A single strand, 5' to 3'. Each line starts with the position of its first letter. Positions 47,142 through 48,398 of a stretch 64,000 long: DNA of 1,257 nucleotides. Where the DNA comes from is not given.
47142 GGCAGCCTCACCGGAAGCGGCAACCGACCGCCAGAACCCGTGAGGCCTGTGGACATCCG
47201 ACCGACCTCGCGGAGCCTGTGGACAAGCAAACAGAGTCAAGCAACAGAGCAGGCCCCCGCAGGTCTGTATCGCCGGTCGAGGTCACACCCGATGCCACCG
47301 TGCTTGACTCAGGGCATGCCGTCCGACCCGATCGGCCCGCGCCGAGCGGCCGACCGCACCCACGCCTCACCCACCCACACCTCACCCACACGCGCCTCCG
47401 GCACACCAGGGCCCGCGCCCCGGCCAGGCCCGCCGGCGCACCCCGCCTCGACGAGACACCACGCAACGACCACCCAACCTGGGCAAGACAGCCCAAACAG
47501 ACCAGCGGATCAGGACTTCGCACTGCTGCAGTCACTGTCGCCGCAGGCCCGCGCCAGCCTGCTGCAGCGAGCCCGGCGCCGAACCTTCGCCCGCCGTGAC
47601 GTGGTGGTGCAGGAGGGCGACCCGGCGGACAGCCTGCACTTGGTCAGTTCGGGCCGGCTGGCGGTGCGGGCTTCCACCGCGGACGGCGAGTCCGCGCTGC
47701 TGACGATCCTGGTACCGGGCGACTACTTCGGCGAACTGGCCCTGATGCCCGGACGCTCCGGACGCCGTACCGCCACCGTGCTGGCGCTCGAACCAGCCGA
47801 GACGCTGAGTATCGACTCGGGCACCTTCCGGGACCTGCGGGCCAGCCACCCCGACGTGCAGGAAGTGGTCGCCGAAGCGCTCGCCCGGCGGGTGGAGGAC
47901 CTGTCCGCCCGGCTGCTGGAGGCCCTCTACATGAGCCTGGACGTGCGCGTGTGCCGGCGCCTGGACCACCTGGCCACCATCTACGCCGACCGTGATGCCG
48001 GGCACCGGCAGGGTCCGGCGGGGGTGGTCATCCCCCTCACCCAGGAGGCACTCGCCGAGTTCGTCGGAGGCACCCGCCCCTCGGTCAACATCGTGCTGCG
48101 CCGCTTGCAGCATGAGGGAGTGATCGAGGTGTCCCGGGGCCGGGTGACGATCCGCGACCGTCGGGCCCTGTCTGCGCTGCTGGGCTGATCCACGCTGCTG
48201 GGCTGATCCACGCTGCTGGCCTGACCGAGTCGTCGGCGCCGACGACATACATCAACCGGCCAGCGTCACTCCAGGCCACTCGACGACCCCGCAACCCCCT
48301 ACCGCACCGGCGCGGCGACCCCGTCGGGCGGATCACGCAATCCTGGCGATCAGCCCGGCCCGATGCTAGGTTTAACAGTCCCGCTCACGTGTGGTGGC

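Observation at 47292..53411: Self-contained cNMP module: Crp-type receptor, secreted orphan protein and tandem-cyclase STAND ATPase inserted between comEA and degV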

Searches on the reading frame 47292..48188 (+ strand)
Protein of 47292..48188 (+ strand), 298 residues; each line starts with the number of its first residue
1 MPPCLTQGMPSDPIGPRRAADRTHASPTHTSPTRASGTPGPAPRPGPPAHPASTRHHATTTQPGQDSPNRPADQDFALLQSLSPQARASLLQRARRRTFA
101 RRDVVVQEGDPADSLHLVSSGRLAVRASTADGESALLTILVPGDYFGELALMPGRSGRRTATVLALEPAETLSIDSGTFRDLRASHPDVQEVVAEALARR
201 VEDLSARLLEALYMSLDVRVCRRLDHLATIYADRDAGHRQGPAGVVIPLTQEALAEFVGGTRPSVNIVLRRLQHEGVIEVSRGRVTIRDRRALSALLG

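Call 8: search_protein_families(library=pfam, proteins=[window:47292-48188:+], max_evalue=10)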
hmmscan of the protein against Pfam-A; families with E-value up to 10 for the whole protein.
window:47292-48188:+ (298 aa): 8 families
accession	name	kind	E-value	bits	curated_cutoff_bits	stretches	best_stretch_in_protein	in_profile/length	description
PF00027.35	cNMP_binding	-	2.9e-21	75.7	27.5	1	97-185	2-88/89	Cyclic nucleotide-binding domain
PF13545.12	HTH_Crp_2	-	4e-16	59.2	27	1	219-296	2-70/70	Crp-like helix-turn-helix domain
PF00325.26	Crp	-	3.6e-05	23.8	21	1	247-278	1-32/32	Bacterial regulatory proteins, crp family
PF00392.27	GntR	-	0.00012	22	27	1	249-284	24-60/64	Bacterial regulatory proteins, gntR family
PF01047.28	MarR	-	0.017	15.4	24.6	1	248-282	17-51/59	MarR family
PF01978.25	TrmB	-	0.028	14.7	25.6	1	248-285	22-59/68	Sugar-specific transcriptional regulator TrmB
PF13412.12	HTH_24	-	0.058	13.4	21.9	1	249-279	18-48/48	Winged helix-turn-helix DNA-binding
PF17762.8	HTH_ParB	-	0.12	13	22.6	1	249-296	21-70/102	ParB HTH domain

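Call 9: search_protein_families(library=ncbifam, proteins=[window:47292-48188:+], max_evalue=1)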
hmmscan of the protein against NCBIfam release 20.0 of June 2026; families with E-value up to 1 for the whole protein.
window:47292-48188:+ (298 aa): 16 families
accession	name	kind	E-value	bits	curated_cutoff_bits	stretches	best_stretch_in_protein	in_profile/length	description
NF008732.0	PRK11753.1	equivalog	4e-24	85.3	266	1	88-283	17-206/214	cAMP-activated global transcriptional regulator CRP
NF052518.1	TransRegLdrP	equivalog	2.6e-15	57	300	1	98-294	3-185/195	transcriptional regulator LdrP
NF006901.0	PRK09392.1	equivalog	1e-13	51.2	211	1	75-296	11-220/236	transcriptional activator FtrB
NF041163.2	encap_f2b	equivalog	2.2e-11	43.6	400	1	77-199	77-199/450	family 2B encapsulin nanocompartment shell protein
NF010499.0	PRK13918.1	equivalog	8.9e-11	41.7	274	1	98-296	16-200/205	CRP/FNR family transcriptional regulator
TIGR03697.1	NtcA_cyano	equivalog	1.8e-10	40.9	244.95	1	107-294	6-189/193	global nitrogen regulator NtcA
NF045989.1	TransRegFnrLRhodb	equivalog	3.9e-10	39.4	300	1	96-294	38-232/245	transcriptional regulator FnrL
NF050806.1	TransRegFixKCaul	equivalog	4.7e-09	35.8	300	1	86-296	15-213/215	transcriptional regulator FixK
NF058543.1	ActPatMycb56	equivalog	6e-09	35.2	460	1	87-191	12-112/317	acetyltransferase Pat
NF008365.0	PRK11161.1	subfamily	3e-07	30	228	1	95-296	48-242/250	fumarate/nitrate reduction transcriptional regulator Fnr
TIGR03896.1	cyc_nuc_ocin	subfamily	3e-06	26.8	161.05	1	96-193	10-109/317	bacteriocin-type transport-associated protein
NF007707.0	PRK10402.1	subfamily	1.5e-05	24.7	180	1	91-172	28-107/226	transcriptional regulator YeiL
NF053664.1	TransRegPtrACyano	equivalog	5e-05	22.7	300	1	113-285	28-187/196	Crp/Fnr family transcriptional regulator PtrA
NF050815.1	TransActFtrBCaul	equivalog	0.0056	16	300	1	76-295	14-221/251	transcriptional activator FtrB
NF003444.0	PRK04984.1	equivalog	0.044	13.3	189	1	242-286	26-69/239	fatty acid metabolism transcriptional regulator FadR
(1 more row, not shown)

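Call 54: search_protein_families(library=padloc, proteins=[window:47292-48188:+], max_evalue=0.01)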
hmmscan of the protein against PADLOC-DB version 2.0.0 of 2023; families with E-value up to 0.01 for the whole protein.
window:47292-48188:+ (298 aa): 4 families
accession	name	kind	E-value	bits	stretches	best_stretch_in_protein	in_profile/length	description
PDLC02371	PycTIR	-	7.9e-13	46.4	1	88-203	31-140/288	-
PDLC00734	PycC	-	1.3e-12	45.5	1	87-201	25-135/374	Pycsar cyclase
PDLC00731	Effector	-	7.8e-12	42.8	1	88-203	34-143/306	TIR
PDLC00732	Effector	-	9.1e-08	29.4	1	85-204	27-140/301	TIR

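Call 91: search_solved_structures(query=window:47292-48188:+, max_evalue=0.00001, show_alignments=2)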
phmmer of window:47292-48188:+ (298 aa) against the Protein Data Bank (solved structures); distinct sequences matched with E-value up to 0.00001: 107 (the best 60 are shown).
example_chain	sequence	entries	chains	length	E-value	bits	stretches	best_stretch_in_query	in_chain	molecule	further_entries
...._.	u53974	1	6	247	4.5e-26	95.6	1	77-291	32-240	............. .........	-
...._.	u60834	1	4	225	4.7e-26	95.5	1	78-291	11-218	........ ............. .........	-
4byy_A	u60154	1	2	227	4.9e-26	95.5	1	78-291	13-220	TRANSCRIPTIONAL REGULATOR, CRP/FNR FAMILY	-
3i54_A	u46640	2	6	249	6.7e-26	95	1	77-293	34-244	Transcriptional regulator, Crp/Fnr family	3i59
3h3u_A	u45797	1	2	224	1.1e-25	94.4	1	78-293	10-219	PROBABLE TRANSCRIPTIONAL REGULATORY PROTEIN (PROBABLY CRP/FNR-FAMILY)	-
3mzh_A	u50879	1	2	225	1.1e-25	94.4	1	78-293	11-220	PROBABLE TRANSCRIPTIONAL REGULATORY PROTEIN (PROBABLY CRP/FNR-FAMILY)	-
3d0s_A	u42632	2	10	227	1.1e-25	94.3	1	78-293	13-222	TRANSCRIPTIONAL REGULATORY PROTEIN | PROBABLE TRANSCRIPTIONAL REGULATORY PROTEIN (PROBABLY CRP/ FNR-FAMILY)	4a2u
3e97_A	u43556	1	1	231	8.6e-16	61.9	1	78-296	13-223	Transcriptional regulator, Crp/Fnr family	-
4i09_A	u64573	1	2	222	3e-15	60.1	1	97-281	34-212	Catabolite gene activator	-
4i01_A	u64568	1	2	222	3.1e-15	60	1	97-281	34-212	Catabolite gene activator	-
7ff9_A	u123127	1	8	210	3.2e-15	60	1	89-283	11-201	cAMP-activated global transcriptional regulator Vfr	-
7ff8_A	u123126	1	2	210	3.3e-15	60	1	89-283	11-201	cAMP-activated global transcriptional regulator Vfr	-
7few_A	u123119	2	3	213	3.3e-15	60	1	89-283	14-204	cAMP-activated global transcriptional regulator Vfr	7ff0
2oz6_A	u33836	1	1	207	3.4e-15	59.9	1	90-283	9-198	Virulence Factor Regulator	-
1hw5_A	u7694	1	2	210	3.6e-15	59.9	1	97-281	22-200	CATABOLITE GENE ACTIVATOR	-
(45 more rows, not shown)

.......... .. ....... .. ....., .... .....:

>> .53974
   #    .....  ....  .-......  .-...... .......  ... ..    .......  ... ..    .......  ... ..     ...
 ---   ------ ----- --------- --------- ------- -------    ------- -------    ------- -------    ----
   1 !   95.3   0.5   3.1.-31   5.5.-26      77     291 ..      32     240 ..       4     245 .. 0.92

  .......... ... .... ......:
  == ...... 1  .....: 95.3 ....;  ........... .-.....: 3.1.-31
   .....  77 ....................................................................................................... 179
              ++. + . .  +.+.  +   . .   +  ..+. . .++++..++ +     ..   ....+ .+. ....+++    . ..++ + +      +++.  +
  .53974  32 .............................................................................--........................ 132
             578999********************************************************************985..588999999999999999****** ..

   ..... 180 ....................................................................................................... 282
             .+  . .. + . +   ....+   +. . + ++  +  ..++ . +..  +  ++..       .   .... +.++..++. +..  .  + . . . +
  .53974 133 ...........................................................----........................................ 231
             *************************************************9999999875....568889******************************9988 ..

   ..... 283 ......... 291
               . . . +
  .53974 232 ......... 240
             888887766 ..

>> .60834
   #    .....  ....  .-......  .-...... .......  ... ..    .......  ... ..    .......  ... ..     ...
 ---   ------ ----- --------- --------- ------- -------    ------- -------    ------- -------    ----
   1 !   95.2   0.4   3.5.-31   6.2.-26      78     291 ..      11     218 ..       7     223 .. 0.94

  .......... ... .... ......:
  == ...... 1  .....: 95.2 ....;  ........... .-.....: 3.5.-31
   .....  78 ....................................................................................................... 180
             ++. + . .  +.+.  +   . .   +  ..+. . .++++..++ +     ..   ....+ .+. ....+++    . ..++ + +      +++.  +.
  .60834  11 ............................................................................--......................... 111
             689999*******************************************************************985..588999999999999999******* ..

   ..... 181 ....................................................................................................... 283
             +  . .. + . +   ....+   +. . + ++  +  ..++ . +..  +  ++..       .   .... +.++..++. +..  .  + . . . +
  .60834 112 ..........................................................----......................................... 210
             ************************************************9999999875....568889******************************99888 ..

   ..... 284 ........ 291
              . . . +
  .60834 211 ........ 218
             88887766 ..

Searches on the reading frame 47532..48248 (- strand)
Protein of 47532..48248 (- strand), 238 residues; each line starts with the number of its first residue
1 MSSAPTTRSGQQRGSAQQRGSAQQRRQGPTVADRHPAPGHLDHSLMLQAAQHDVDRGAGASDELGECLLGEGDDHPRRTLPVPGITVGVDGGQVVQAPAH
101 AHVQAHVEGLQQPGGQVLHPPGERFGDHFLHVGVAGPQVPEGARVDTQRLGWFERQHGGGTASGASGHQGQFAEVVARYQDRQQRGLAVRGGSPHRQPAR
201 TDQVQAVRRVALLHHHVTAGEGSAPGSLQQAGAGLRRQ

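Call 3: search_protein_families(library=pfam, proteins=[window:47532-48248:-], max_evalue=0.01)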
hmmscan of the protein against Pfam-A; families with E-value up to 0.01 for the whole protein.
window:47532-48248:- (238 aa): 0 families
